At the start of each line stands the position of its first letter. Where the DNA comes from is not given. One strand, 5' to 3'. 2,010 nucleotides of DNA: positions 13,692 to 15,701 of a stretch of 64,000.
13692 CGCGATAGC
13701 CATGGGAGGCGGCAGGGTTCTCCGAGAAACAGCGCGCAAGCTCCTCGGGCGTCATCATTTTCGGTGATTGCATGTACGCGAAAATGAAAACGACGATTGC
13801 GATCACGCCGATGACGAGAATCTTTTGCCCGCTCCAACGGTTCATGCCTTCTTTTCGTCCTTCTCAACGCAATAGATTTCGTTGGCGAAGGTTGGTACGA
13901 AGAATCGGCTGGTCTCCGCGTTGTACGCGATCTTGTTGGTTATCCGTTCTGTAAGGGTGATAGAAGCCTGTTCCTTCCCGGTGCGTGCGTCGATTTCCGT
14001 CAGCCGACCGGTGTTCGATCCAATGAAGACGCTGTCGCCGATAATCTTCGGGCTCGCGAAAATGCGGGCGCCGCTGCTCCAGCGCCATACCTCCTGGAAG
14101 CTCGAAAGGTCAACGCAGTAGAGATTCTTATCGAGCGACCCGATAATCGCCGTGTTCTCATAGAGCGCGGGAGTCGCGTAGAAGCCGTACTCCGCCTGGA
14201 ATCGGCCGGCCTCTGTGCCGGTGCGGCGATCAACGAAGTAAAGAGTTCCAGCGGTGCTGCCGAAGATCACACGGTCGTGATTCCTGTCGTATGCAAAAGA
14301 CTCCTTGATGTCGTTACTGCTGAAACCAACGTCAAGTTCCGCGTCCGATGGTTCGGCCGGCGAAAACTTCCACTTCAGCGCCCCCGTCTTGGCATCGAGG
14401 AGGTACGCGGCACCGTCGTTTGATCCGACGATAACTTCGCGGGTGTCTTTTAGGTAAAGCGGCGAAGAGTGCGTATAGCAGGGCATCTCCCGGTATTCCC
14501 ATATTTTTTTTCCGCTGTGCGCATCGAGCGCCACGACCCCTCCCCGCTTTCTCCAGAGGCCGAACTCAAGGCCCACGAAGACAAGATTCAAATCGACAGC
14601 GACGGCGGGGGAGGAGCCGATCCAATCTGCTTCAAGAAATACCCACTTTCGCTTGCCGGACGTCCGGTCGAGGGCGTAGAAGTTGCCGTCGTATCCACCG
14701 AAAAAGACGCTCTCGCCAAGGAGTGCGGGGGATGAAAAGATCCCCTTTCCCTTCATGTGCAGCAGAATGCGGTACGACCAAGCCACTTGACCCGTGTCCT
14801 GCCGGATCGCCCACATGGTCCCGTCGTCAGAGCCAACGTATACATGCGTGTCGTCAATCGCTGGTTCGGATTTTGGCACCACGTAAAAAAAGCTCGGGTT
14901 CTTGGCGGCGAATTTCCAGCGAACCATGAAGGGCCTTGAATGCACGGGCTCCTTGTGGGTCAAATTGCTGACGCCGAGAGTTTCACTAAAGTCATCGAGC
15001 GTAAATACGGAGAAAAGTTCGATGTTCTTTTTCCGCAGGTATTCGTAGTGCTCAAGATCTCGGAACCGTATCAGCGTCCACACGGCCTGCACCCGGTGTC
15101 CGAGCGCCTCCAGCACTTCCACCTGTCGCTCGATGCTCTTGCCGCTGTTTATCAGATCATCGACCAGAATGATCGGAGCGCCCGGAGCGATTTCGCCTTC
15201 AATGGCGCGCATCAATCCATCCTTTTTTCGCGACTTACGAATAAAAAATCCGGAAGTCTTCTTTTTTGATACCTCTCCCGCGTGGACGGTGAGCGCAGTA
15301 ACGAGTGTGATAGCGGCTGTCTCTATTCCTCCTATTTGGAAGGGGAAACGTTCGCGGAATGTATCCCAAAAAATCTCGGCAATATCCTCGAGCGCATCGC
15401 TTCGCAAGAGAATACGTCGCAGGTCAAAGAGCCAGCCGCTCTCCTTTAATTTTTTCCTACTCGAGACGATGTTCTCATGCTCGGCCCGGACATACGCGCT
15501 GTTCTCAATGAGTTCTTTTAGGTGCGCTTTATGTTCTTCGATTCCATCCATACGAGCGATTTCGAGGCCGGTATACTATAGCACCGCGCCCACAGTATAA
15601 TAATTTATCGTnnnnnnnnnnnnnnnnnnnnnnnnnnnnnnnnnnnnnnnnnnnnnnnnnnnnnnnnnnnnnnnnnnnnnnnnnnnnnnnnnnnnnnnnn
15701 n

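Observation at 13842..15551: Orotate-phosphoribosyltransferase-like domain fused to a PQQ beta-propeller, co-transcribed with a Cys-rich membrane protein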

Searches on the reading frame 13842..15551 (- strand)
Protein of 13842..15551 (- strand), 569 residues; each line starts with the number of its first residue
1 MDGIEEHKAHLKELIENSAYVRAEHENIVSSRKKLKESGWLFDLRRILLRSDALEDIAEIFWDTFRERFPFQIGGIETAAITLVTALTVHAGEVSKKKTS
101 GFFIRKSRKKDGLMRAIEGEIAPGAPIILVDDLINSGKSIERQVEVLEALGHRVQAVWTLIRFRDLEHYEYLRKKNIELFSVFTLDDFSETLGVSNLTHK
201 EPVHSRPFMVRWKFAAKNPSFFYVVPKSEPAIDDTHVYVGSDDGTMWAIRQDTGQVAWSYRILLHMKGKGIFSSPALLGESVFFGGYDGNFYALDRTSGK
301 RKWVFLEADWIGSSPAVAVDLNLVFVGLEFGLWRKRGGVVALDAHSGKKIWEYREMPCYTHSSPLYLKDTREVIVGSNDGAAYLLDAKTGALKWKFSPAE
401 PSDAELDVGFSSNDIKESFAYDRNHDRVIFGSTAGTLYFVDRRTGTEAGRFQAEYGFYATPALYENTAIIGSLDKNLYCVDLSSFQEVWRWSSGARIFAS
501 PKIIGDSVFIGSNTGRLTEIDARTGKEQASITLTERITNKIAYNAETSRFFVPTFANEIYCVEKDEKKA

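Call 3: search_protein_families(library=pfam, proteins=[window:13842-15551:-], max_evalue=0.01)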
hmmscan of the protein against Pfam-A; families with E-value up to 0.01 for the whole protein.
window:13842-15551:- (569 aa): 7 families
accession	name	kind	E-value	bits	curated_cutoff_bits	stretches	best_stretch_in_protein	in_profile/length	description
PF13570.13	Beta-prop_ACSF4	-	1.6e-45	156.4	133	4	414-503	50-141/329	Beta-alanine-activating enzyme, beta-propeller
PF13360.13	PQQ_2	-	4.9e-39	134.8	27.6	3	226-353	25-144/233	Outer membrane protein assembly factor BamB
PF01011.28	PQQ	-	7.5e-12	45.2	26.7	0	373-451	60-140/595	Glucose/ethanol/alcohol dehydrogenase, beta-propeller domain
PF23414.1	Beta-prop_EML_2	-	0.00031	20.7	90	0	467-561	12-107/266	Echinoderm microtubule-associated protein second beta-propeller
PF25292.1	Beta-prop_CGLA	-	0.00037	20.5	26.8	0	369-400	43-73/316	Lambda-carrageenase beta-propeller domain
PF00156.33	Pribosyltran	-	0.00074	19.3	26.3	1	55-154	13-117/158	Phosphoribosyl transferase domain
PF25174.1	Beta-prop_THOC3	-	0.0015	18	305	0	494-563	89-157/272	THOC3 beta-propeller domain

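Call 4: search_protein_families(library=ncbifam, proteins=[window:13842-15551:-], max_evalue=0.01)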
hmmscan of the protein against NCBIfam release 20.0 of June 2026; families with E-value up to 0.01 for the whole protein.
window:13842-15551:- (569 aa): 19 families
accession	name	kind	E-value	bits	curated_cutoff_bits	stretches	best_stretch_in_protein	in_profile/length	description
TIGR03300.1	assembly_YfgL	equivalog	1.2e-28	99.9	285.2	3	274-401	60-176/377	outer membrane protein assembly factor BamB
NF008351.0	PRK11138.1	equivalog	8.3e-20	70.6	423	1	211-392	183-357/394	outer membrane protein assembly factor BamB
NF053615.1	SerThrKinAfsKStmc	equivalog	3.4e-19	69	1300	2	204-397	589-771/809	protein serine/threonine kinase AfsK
TIGR03075.1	PQQ_enz_alc_DH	subfamily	9.7e-19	67.4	480.05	1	225-357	60-201/530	PQQ-dependent dehydrogenase, methanol/ethanol family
TIGR00336.1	pyrE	equivalog_domain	7.6e-18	64.9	106.8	1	36-188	20-173/173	orotate phosphoribosyltransferase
NF004034.0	PRK05500.1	equivalog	1.9e-11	43.2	656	1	42-197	317-465/478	bifunctional orotidine-5'-phosphate decarboxylase/orotate phosphoribosyltransferase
NF010382.0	PRK13809.1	equivalog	4.3e-11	42.6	208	1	39-192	37-185/210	orotate phosphoribosyltransferase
TIGR04528.1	acido_non_PQQ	subfamily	6e-11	41.8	650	1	209-358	33-184/493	acido-empty-quinoprotein group A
TIGR03074.1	PQQ_membr_DH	subfamily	5.7e-07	27.8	832.65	0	385-447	438-500/783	membrane-bound PQQ-dependent dehydrogenase, glucose/quinate/shikimate family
NF001729.0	PRK00455.1-3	equivalog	5.8e-07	29.1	245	1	74-188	82-191/231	orotate phosphoribosyltransferase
NF002634.0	PRK02304.1-3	equivalog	2e-06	27.6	170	1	120-185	114-179/182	adenine phosphoribosyltransferase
NF041516.1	PA2928_fam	subfamily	1.3e-05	24.7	70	0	339-444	71-173/376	PA2928 family protein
NF002632.0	PRK02304.1-1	equivalog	3.9e-05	23.5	243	1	120-186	115-181/183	adenine phosphoribosyltransferase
NF002633.0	PRK02304.1-2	equivalog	5.6e-05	23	224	1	120-178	107-165/172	adenine phosphoribosyltransferase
NF002620.0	PRK02277.1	subfamily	6.2e-05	22.8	115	1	42-166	57-183/201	orotate phosphoribosyltransferase-like protein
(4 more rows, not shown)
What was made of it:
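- On PQQ-dependent dehydrogenase (quinoprotein): TIGR03075 scores 67 bits against 480 (call 4).
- On BamB (outer-membrane protein assembly factor): TIGR03300 scores 99.9 bits against 285 (call 4).
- Closest known: BamB / YxaL-type 8-bladed PQQ-like propellers, and the propeller of ACSF4/AASDH. Different: It scores far below the BamB and PQQ-dehydrogenase cut-offs (call 4).
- Closest known: PRTase-fold ligand sensors. Same: NF002620 'OPRTase-like protein' hits weakly (6.2e-5, call 4).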

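Call 5: find_homologous_proteins(query=window:13842-15551:-)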
Query window:13842-15551:- (569 aa): 1923 proteins with E <= 0.001 among 8000 candidates; the best 120 are listed.
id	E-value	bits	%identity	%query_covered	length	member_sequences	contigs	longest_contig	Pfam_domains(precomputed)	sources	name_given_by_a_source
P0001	0.0e+0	1301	100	100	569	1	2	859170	PF01011.29,PF13360.14,PF13570.14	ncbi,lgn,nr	ncbi:MAG: PQQ-binding-like beta-propeller repeat protein [Candidatus Kaiserbacteria bacterium]|nr:MA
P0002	2.6e-268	909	68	99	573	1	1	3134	PF01011.29,PF13360.14,PF00156.34,PF13570.14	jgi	jgi:outer membrane protein assembly factor BamB/adenine/guanine phosphoribosyltransferase-like PRPP-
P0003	1.0e-246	838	63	99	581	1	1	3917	PF01011.29,PF13360.14,PF13570.14,PF23414.2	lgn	-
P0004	1.5e-235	801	62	98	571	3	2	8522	PF01011.29,PF13360.14,PF13570.14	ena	-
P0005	3.0e-231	787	60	99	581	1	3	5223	PF01011.29,PF13360.14,PF13570.14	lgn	-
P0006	2.6e-229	780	59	99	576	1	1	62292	PF01011.29,PF13360.14,PF00156.34,PF13570.14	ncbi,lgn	-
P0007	3.8e-228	777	58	99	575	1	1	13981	PF01011.29,PF13360.14,PF00156.34,PF13570.14,PF23414.2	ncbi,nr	ncbi:MAG TPA: PQQ-binding-like beta-propeller repeat protein [Candidatus Paceibacterota bacterium]|n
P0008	7.9e-224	762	58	98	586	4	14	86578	PF01011.29,PF13360.14,PF13570.14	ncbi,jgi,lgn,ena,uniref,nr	ncbi:hypothetical protein A3C21_02910 [Candidatus Kaiserbacteria bacterium RIFCSPHIGHO2_02_FULL_59_2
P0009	1.2e-223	762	58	98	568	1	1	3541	PF01011.29,PF07774.20,PF13360.14,PF00156.34,PF13570.14,PF24807.2,PF25293.2,PF23414.2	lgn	-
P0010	1.1e-222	759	58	98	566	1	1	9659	PF01011.29,PF13360.14,PF25292.1,PF00156.34,PF13570.14,PF23414.2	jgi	jgi:outer membrane protein assembly factor BamB/adenine/guanine phosphoribosyltransferase-like PRPP-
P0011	1.6e-222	758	57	98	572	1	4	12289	PF01011.29,PF13360.14,PF00156.34,PF13570.14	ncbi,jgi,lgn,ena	ncbi:MAG TPA: PQQ-binding-like beta-propeller repeat protein [Candidatus Paceibacterota bacterium]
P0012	7.1e-222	756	57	97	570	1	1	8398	PF01011.29,PF07774.20,PF13360.14,PF00156.34,PF13570.14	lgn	-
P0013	8.4e-222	756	57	99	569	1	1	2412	PF01011.29,PF13360.14,PF00156.34,PF13570.14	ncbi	-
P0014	9.8e-222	755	59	99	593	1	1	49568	PF01011.29,PF13360.14,PF13570.14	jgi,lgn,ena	-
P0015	1.6e-221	755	58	97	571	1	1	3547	PF01011.29,PF13360.14,PF00156.34,PF13570.14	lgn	-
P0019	9.5e-217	739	57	98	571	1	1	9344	PF01011.29,PF13360.14,PF00156.34,PF13570.14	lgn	-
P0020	2.7e-216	737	56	98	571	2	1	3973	PF01011.29,PF13360.14,PF00156.34,PF13570.14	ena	-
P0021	1.1e-215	735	58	99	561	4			PF01011.29,PF13360.14,PF00156.34,PF13570.14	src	-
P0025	4.5e-213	727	56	97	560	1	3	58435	PF01011.29,PF13360.14,PF00156.34,PF13570.14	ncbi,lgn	-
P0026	9.1e-212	722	54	99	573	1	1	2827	PF01011.29,PF07774.20,PF13360.14,PF00156.34,PF13570.14,PF23414.2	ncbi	-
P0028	7.1e-211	720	55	98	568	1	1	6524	PF01011.29,PF13360.14,PF00156.34,PF13570.14,PF23414.2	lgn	-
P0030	7.3e-210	716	55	99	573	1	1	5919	PF01011.29,PF13360.14,PF00156.34,PF13570.14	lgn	-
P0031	1.1e-209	716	55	99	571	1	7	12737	PF01011.29,PF07774.20,PF13360.14,PF00156.34,PF13570.14,PF23414.2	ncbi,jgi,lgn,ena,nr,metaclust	ncbi:hypothetical protein A2635_01430 [Candidatus Peribacteria bacterium RIFCSPHIGHO2_01_FULL_51_9]|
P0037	2.6e-208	711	54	98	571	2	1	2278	PF01011.29,PF13360.14,PF00156.34,PF13570.14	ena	-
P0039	5.3e-207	707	55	98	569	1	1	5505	PF01011.29,PF13360.14,PF25292.1,PF00156.34,PF13570.14,PF25293.2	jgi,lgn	jgi:outer membrane protein assembly factor BamB/adenine/guanine phosphoribosyltransferase-like PRPP-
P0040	8.7e-207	706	54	98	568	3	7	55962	PF01011.29,PF13360.14,PF00156.34,PF13570.14,PF23414.2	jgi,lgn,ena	-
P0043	1.9e-206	705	52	99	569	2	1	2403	PF01011.29,PF13360.14,PF00156.34,PF13570.14,PF23414.2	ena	-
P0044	7.1e-206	703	54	97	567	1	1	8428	PF01011.29,PF13360.14,PF00156.34,PF13570.14,PF23414.2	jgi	jgi:outer membrane protein assembly factor BamB/adenine/guanine phosphoribosyltransferase-like PRPP-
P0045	9.7e-206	703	54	100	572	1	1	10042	PF01011.29,PF13360.14,PF25292.1,PF00156.34,PF13570.14,PF25293.2,PF23414.2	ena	-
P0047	1.7e-205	702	54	99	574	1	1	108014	PF01011.29,PF07774.20,PF13360.14,PF25292.1,PF00156.34,PF13570.14,PF25293.2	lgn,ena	-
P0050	1.5e-204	699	53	98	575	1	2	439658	PF01011.29,PF13360.14,PF13570.14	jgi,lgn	-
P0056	2.2e-201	688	53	98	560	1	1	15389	PF01011.29,PF13360.14,PF00156.34,PF13570.14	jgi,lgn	jgi:outer membrane protein assembly factor BamB/adenine/guanine phosphoribosyltransferase-like PRPP-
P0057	3.9e-201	687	52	99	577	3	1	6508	PF01011.29,PF13360.14,PF00156.34,PF13570.14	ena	-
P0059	9.0e-201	686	57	91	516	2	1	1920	PF01011.29,PF13360.14,PF00156.34,PF13570.14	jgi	jgi:outer membrane protein assembly factor BamB/orotate phosphoribosyltransferase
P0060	2.5e-200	685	54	99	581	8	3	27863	PF01011.29,PF13360.14,PF00156.34,PF13570.14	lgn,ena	-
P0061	1.7e-198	679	53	98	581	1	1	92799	PF01011.29,PF23775.2,PF13360.14,PF00156.34,PF13570.14,PF23414.2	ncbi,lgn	-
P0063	3.1e-198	678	53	98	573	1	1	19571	PF01011.29,PF13360.14,PF25292.1,PF00156.34,PF13570.14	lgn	-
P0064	2.3e-197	675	53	99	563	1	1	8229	PF01011.29,PF13360.14,PF25292.1,PF00156.34,PF13570.14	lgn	-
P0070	3.2e-195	668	52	98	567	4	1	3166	PF01011.29,PF13360.14,PF00156.34,PF13570.14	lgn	-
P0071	2.8e-194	665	51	99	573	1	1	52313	PF01011.29,PF13360.14,PF25292.1,PF00156.34,PF13570.14,PF25293.2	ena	-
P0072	3.5e-194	664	51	99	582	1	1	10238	PF01011.29,PF13360.14,PF00156.34,PF13570.14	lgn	-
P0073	6.8e-193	660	52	98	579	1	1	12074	PF01011.29,PF13360.14,PF00156.34,PF13570.14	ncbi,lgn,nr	ncbi:MAG: PQQ-binding-like beta-propeller repeat protein [Candidatus Pacebacteria bacterium]|nr:PQQ-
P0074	1.4e-192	659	50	99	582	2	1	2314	PF01011.29,PF13360.14,PF25292.1,PF00156.34,PF13570.14,PF25293.2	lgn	-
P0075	1.6e-192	659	50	98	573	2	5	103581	PF01011.29,PF13360.14,PF13570.14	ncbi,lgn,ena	-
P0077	4.6e-192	657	51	99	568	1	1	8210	PF01011.29,PF13360.14,PF25292.1,PF00156.34,PF13570.14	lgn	-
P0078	6.9e-192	657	52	98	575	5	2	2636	PF01011.29,PF13360.14,PF00156.34,PF13570.14,PF23414.2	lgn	-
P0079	2.6e-189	648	51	97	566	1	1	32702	PF01011.29,PF13360.14,PF00156.34,PF13570.14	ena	-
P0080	3.1e-189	648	51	98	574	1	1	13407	PF01011.29,PF13360.14,PF00156.34,PF13570.14,PF23414.2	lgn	-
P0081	5.3e-189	647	51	99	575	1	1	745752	PF01011.29,PF13360.14,PF25292.1,PF13570.14,PF25293.2,PF23414.2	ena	-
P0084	2.7e-187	642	51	99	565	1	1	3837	PF01011.29,PF13360.14,PF00156.34,PF13570.14,PF23414.2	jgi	jgi:outer membrane protein assembly factor BamB/orotate phosphoribosyltransferase-like protein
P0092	2.2e-179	616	51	99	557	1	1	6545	PF01011.29,PF13360.14,PF25174.2,PF00156.34,PF13570.14,PF23414.2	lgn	-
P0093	2.8e-179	615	50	99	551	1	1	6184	PF01011.29,PF07774.20,PF13360.14,PF25174.2,PF00156.34,PF13570.14,PF25293.2,PF23414.2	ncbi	-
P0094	8.9e-179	614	48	97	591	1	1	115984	PF01011.29,PF13360.14,PF13570.14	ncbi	-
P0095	1.3e-177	610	51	99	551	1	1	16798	PF07774.20,PF13360.14,PF25174.2,PF17005.12,PF23381.2,PF25173.2,PF00156.34,PF13570.14,PF25175.2,PF01011.29,PF25292.1,PF24807.2,PF25293.2,PF23414.2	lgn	-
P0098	9.1e-177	607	47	98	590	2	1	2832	PF01011.29,PF24390.2,PF13360.14,PF00156.34,PF13570.14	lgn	-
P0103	1.7e-176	606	49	99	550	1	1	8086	PF01011.29,PF07774.20,PF13360.14,PF25174.2,PF17005.12,PF25292.1,PF00156.34,PF13570.14,PF25175.2,PF24796.2,PF23414.2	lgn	-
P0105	7.8e-176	604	49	98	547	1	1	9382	PF01011.29,PF07774.20,PF13360.14,PF00156.34,PF13570.14,PF23414.2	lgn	-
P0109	3.0e-175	602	48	93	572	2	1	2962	PF01011.29,PF13360.14,PF00156.34,PF13570.14,PF23414.2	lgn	-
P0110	5.3e-175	601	50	97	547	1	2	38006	PF01011.29,PF07774.20,PF13360.14,PF25174.2,PF13570.14,PF25175.2,PF23414.2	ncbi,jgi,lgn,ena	-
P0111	1.4e-174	600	48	98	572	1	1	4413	PF01011.29,PF13360.14,PF00156.34,PF13570.14,PF23414.2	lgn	-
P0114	4.0e-174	598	49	98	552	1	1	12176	PF01011.29,PF07774.20,PF13360.14,PF25174.2,PF00156.34,PF13570.14,PF25175.2,PF25293.2,PF23414.2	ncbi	-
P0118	1.6e-173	596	49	97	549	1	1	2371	PF01011.29,PF07774.20,PF13360.14,PF25174.2,PF00156.34,PF13570.14,PF25175.2,PF23414.2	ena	-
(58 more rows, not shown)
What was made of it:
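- On Type I phosphoribosyltransferase (PRT fold, Pfam PF00156): About half of the listed homologs carry a precomputed PF00156 hit (call 5).
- JGI annotates some members as OPRTase (call 5).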
